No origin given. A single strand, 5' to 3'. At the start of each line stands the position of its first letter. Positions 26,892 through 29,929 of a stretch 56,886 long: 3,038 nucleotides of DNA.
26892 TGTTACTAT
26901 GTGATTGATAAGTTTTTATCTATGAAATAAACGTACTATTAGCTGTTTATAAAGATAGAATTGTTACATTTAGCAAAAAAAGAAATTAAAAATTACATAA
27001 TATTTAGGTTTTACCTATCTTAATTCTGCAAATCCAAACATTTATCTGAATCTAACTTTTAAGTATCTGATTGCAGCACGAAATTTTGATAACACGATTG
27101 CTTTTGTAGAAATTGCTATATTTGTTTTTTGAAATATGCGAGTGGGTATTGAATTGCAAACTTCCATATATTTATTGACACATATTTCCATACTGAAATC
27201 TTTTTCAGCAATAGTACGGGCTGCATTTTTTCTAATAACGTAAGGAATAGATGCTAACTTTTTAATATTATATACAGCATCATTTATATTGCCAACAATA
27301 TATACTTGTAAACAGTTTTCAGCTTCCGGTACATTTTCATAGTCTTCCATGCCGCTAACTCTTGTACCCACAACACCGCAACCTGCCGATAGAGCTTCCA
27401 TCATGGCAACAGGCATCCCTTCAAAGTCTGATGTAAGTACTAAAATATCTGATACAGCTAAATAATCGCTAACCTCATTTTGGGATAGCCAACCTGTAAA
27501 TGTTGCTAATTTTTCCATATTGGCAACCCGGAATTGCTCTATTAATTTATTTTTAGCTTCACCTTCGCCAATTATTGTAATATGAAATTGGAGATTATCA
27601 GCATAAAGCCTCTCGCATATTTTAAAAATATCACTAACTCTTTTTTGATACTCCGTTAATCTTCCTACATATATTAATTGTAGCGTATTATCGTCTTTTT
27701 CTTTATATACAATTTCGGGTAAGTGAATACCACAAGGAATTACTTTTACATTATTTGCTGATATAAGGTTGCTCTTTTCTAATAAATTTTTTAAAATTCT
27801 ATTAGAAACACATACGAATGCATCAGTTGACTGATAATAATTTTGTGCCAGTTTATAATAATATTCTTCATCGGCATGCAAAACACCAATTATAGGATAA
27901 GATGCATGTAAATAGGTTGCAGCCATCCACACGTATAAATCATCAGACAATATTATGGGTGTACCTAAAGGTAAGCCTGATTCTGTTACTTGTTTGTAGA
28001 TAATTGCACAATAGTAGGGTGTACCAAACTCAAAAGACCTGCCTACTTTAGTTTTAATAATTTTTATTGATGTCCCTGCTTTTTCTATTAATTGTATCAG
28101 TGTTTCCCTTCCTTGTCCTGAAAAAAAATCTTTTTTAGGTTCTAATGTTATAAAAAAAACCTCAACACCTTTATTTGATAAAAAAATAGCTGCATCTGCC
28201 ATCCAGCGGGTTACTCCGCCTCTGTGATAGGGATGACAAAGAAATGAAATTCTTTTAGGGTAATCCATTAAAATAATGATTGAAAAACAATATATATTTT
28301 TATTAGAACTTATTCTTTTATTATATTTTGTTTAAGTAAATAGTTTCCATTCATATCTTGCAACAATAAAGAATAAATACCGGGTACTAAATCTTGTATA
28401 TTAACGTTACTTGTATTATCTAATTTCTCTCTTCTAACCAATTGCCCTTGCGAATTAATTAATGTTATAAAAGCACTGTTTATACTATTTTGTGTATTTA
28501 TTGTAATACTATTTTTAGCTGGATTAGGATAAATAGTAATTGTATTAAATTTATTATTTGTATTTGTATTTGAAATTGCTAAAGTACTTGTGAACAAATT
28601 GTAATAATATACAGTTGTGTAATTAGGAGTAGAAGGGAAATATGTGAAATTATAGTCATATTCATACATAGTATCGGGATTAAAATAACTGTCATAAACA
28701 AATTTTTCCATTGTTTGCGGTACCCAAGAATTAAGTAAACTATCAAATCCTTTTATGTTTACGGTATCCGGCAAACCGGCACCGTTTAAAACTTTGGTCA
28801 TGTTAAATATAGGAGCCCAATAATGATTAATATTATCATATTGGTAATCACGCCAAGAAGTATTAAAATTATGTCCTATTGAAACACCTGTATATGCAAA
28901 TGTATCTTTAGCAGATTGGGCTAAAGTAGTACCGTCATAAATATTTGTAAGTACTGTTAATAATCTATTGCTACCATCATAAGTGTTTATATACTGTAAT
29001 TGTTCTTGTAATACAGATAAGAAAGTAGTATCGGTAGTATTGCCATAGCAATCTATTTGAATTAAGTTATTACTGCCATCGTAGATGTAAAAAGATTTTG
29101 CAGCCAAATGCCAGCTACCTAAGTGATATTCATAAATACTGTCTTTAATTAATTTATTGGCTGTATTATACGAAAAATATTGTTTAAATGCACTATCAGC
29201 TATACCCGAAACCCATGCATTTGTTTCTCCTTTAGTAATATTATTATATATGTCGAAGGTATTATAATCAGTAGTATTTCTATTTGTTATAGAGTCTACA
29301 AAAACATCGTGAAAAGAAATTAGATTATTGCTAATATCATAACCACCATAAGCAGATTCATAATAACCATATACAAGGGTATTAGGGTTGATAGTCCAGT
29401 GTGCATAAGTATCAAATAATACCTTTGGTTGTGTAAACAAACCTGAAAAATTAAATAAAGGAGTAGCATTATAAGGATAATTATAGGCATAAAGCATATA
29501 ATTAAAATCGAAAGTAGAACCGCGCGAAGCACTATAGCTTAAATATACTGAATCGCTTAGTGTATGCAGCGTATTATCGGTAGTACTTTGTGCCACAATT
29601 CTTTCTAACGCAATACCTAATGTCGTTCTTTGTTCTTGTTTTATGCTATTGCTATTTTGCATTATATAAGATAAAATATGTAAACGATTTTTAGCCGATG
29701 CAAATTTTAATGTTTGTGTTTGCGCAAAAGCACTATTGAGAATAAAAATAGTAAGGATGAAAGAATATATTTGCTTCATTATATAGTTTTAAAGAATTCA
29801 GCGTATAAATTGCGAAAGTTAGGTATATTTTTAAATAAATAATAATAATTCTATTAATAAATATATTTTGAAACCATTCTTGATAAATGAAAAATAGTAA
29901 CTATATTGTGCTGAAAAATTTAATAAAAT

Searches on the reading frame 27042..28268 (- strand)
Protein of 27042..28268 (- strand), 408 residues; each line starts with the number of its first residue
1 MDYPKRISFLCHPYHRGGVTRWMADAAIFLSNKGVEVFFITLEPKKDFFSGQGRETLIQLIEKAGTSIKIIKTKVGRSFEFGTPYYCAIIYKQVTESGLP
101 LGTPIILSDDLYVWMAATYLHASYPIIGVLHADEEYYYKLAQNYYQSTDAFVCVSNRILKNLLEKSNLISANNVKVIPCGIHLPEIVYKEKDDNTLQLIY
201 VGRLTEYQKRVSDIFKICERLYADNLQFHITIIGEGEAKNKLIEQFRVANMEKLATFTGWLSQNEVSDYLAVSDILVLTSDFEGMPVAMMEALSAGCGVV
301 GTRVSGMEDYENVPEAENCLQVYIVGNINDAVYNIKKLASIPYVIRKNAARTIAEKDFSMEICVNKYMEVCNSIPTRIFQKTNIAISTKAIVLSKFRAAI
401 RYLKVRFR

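Call 42: search_protein_families(library=pfam, proteins=[window:27042-28268:-], max_evalue=0.0001)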
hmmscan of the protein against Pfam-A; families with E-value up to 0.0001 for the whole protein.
window:27042-28268:- (408 aa): 3 families
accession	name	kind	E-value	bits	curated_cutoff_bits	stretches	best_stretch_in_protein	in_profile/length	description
PF13692.12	Glyco_trans_1_4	-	1.2e-20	74.6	27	1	197-309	3-113/142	Glycosyl transferases group 1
PF00534.26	Glycos_transf_1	-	2.7e-20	73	26.4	1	190-312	10-132/172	Glycosyl transferases group 1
PF13439.12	Glyco_transf_4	-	4.2e-09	37.1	28.5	1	17-183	2-168/170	Glycosyltransferase Family 4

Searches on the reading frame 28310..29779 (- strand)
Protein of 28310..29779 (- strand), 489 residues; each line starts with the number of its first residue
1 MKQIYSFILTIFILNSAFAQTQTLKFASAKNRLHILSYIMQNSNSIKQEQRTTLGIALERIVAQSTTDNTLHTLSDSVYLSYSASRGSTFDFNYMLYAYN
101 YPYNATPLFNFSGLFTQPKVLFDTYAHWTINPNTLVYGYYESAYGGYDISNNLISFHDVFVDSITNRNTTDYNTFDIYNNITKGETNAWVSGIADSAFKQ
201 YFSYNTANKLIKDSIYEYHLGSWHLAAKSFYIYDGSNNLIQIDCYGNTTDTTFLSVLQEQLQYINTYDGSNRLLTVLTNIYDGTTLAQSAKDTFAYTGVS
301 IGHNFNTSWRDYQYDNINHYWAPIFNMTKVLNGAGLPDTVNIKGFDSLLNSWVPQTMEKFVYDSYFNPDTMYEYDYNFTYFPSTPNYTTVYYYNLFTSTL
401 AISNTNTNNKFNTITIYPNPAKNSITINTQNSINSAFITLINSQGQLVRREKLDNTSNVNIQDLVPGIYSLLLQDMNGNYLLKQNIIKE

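Call 42: search_protein_families(library=pfam, proteins=[window:28310-29779:-], max_evalue=0.0001)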
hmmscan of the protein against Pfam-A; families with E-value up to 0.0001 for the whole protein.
window:28310-29779:- (489 aa): 1 family
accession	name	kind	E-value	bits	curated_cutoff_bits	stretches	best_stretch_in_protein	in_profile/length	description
PF18962.6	Por_Secre_tail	-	3.2e-11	43.8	27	1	416-487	1-75/75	Secretion system C-terminal sorting domain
